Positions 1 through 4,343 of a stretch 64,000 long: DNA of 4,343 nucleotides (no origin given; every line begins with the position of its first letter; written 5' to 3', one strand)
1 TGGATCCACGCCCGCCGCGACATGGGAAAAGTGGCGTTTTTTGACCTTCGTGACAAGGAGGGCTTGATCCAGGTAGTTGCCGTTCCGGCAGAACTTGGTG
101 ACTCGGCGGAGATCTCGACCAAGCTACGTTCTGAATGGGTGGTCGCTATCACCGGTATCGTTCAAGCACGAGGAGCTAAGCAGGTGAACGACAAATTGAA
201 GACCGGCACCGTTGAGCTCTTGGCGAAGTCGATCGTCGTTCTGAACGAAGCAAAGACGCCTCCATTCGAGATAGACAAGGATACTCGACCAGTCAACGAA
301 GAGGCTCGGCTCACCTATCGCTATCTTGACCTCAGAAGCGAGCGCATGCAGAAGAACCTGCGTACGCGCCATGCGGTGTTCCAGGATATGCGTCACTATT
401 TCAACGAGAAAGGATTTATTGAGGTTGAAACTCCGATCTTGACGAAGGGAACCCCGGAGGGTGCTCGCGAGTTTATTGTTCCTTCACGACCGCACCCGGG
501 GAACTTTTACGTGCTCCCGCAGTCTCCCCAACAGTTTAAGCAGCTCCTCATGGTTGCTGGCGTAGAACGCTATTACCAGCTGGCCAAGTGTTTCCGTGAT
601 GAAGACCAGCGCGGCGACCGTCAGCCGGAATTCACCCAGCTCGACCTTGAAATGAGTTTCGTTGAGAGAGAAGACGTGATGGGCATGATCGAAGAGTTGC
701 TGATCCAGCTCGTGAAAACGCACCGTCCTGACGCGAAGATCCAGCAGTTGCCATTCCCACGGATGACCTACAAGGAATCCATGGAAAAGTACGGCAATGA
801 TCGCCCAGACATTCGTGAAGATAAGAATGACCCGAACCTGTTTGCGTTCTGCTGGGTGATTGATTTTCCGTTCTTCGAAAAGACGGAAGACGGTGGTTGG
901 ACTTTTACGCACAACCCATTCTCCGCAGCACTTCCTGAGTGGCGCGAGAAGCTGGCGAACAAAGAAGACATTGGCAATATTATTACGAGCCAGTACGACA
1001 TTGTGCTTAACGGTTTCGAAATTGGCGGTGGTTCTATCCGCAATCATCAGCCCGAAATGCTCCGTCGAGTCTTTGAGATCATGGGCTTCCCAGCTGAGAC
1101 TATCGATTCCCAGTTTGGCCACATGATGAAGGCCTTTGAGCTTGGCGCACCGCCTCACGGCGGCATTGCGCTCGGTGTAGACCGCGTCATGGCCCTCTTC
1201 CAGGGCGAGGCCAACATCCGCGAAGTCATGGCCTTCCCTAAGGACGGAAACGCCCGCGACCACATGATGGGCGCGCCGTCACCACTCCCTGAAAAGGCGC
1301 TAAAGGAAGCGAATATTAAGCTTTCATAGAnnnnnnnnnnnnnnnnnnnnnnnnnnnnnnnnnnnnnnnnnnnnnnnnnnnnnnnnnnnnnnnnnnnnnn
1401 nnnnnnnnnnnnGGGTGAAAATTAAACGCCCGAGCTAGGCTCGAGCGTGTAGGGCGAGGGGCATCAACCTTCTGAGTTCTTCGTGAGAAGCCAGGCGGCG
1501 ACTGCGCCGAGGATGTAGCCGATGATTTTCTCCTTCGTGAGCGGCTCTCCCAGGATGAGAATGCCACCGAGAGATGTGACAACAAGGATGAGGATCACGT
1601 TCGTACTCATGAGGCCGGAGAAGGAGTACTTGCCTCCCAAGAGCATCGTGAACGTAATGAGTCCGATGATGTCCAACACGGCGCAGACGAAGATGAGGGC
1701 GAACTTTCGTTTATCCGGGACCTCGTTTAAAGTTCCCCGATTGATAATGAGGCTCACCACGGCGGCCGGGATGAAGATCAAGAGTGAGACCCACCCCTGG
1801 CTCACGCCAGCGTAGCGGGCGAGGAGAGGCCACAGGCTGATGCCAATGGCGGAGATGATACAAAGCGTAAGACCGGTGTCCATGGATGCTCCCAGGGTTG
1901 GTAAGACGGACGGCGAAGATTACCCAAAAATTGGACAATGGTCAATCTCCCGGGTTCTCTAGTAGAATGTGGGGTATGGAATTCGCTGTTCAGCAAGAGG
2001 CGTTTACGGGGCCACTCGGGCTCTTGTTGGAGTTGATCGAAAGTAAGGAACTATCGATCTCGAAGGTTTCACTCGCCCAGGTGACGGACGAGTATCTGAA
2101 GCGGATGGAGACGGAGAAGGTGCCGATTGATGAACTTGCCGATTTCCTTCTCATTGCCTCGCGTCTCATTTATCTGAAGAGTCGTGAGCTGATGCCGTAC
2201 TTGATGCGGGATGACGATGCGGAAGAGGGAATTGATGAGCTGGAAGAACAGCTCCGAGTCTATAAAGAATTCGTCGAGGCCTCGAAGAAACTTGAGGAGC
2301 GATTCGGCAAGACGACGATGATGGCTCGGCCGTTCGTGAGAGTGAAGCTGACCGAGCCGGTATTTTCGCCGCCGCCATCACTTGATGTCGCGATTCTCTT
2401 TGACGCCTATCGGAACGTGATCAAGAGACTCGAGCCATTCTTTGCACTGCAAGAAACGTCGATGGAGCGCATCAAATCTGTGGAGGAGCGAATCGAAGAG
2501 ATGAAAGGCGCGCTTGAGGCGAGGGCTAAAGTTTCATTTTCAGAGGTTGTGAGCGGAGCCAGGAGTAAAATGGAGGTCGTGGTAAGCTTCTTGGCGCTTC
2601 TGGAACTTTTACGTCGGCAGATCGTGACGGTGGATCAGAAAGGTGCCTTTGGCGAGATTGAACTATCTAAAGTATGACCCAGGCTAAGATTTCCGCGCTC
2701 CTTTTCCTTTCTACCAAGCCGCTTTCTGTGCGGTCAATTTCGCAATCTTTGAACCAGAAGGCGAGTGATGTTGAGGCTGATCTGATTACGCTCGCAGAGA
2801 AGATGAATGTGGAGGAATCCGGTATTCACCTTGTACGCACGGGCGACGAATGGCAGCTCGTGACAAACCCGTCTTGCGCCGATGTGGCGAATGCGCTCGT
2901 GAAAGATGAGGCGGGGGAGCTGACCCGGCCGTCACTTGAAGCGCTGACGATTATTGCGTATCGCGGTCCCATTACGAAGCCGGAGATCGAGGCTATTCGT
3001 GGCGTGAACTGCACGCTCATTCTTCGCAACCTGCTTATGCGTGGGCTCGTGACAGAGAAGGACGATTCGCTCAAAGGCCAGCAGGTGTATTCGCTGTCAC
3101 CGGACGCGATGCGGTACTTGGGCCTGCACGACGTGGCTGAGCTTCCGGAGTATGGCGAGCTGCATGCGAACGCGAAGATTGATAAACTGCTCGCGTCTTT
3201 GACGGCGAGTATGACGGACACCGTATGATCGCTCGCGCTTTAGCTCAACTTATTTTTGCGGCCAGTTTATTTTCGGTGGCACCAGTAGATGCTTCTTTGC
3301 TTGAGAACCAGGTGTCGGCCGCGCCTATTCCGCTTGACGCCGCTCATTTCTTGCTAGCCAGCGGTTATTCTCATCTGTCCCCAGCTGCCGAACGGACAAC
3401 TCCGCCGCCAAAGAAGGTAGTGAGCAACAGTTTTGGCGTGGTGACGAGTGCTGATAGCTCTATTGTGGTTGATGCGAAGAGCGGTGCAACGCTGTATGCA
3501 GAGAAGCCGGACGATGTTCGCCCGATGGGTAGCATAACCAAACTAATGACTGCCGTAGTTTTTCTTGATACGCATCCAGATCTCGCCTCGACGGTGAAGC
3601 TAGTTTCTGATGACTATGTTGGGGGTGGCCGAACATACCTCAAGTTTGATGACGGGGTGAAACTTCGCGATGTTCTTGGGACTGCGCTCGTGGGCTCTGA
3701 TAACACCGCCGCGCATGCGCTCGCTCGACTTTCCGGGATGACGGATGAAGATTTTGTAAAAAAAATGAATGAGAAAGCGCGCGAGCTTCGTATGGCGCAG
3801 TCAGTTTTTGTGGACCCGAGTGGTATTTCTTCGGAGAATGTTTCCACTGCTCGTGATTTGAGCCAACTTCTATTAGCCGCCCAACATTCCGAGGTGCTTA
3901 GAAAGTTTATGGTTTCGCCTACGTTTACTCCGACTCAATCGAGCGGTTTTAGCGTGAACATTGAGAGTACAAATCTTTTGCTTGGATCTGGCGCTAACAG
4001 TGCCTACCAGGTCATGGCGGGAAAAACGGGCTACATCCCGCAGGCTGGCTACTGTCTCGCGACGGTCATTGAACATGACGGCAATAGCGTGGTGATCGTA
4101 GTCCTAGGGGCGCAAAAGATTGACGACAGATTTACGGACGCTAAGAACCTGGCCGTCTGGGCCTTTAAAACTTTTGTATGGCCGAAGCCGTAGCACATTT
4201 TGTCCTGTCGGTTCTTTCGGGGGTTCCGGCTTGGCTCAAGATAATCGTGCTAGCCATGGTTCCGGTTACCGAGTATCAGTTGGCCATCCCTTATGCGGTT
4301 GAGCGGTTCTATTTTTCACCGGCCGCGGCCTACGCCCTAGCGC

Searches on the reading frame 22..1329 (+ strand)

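Call 64: search_protein_families(library=pfam, proteins=[window:22-1329:+], max_evalue=0.00001)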
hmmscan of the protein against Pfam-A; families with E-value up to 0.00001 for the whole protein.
window:22-1329:+ (435 aa): 2 families
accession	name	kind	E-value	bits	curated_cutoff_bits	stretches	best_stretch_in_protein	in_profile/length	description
PF00152.25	tRNA-synt_2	-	5e-112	374.4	25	1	92-408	1-307/308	tRNA synthetases class II (D, K and N)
PF01336.31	tRNA_anti-codon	-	2.7e-10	40.5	27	1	1-74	14-75/75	OB-fold nucleic acid binding domain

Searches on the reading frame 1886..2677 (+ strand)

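Call 64: search_protein_families(library=pfam, proteins=[window:1886-2677:+], max_evalue=0.00001)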
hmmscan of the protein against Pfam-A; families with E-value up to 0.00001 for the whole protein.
window:1886-2677:+ (263 aa): 1 family
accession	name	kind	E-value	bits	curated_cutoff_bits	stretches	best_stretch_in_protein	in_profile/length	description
PF02616.19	SMC_ScpA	-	3.4e-27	96.4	24.6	1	50-260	1-229/232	Segregation and condensation protein ScpA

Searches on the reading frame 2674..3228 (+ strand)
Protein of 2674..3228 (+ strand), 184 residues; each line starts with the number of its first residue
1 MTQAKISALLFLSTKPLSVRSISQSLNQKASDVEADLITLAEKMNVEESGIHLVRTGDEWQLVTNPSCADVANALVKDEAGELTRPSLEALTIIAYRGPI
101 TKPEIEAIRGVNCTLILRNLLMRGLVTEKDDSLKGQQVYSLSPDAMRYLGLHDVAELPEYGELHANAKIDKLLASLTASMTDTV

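Call 65: search_protein_families(library=pfam, proteins=[window:2674-3228:+], max_evalue=0.00001)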
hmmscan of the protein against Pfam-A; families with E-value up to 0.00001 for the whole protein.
window:2674-3228:+ (184 aa): 1 family
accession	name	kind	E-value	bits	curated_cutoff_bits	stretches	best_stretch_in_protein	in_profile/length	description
PF04079.22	SMC_ScpB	-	1.9e-37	128.8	27.4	1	5-159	2-159/160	Segregation and condensation complex subunit ScpB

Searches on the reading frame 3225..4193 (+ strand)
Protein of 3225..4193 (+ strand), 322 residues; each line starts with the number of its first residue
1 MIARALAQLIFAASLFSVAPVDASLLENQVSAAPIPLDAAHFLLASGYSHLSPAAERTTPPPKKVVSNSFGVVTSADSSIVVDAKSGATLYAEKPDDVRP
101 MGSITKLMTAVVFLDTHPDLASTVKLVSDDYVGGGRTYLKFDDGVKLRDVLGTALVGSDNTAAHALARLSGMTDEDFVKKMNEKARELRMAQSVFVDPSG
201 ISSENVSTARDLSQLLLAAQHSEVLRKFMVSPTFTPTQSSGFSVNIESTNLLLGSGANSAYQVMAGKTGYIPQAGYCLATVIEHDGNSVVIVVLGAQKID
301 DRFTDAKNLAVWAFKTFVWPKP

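Call 64: search_protein_families(library=pfam, proteins=[window:3225-4193:+], max_evalue=0.00001)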
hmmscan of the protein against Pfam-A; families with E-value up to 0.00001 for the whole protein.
window:3225-4193:+ (322 aa): 2 families
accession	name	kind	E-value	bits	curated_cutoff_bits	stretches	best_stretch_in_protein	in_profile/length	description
PF00768.25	Peptidase_S11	-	3.1e-38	132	27.6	1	75-297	11-238/239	D-alanyl-D-alanine carboxypeptidase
PF13354.11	Beta-lactamase2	-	2.5e-13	50.3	22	1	81-294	4-213/214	Beta-lactamase enzyme family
